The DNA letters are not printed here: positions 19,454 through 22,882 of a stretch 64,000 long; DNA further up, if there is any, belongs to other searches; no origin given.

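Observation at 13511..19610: Tightly packed NHL, 9-heme lipoprotein, beta-barrel and 27-heme operon with porin-cytochrome architecture but non-canonical parts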

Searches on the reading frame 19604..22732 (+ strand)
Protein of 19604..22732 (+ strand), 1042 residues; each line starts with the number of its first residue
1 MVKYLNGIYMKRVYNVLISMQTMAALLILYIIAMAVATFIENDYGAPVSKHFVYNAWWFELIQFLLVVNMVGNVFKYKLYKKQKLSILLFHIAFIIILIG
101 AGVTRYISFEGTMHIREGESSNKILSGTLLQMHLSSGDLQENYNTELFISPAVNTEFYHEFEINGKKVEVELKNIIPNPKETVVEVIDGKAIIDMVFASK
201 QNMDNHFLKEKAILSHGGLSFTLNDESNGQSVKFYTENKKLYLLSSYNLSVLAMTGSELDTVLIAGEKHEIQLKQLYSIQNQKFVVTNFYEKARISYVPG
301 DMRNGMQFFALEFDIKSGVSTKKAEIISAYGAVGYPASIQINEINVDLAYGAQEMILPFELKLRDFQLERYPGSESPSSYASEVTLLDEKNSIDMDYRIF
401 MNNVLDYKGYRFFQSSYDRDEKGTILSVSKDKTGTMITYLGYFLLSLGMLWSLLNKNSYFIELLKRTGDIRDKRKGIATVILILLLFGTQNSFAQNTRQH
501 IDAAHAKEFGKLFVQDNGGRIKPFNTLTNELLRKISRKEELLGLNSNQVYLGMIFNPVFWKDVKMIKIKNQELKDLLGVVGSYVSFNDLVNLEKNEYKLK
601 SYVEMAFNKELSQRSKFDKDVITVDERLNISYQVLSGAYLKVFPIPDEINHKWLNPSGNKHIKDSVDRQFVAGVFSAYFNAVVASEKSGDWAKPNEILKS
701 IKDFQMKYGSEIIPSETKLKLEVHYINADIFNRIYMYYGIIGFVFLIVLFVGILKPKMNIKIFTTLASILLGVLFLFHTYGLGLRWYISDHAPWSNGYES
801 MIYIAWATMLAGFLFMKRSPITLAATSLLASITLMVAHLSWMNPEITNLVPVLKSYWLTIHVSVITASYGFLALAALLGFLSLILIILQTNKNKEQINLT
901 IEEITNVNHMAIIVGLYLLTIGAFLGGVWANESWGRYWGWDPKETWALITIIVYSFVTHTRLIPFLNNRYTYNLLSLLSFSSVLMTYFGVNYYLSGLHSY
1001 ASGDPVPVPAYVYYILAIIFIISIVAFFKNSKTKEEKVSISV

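Call 5: search_protein_families(library=pfam, proteins=[window:19604-22732:+], max_evalue=0.01)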
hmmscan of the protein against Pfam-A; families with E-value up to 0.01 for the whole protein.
window:19604-22732:+ (1042 aa): 3 families
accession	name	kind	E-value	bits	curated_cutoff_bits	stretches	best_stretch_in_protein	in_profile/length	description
PF01578.25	Cytochrom_C_asm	-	9.4e-39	133.7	29.9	1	794-998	1-212/212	Cytochrome C assembly protein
PF05140.19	ResB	-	6.1e-22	78.5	24.6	2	350-425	198-273/486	ResB-like family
PF11773.13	ComGE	-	0.00093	19.5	25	1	872-913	7-48/82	Competence system putative prepilin ComGE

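Call 6: search_protein_families(library=ncbifam, proteins=[window:19604-22732:+], max_evalue=0.01)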
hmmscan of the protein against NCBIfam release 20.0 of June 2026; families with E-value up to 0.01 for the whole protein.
window:19604-22732:+ (1042 aa): 2 families
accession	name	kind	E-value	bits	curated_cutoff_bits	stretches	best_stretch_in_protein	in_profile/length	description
TIGR03144.1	cytochr_II_ccsB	equivalog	1.4e-52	178.9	187.6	1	774-1001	5-252/252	c-type cytochrome biogenesis protein CcsB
TIGR01191.1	ccmC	subfamily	0.00022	21.2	186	1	906-1006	47-148/184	heme ABC transporter permease CcmC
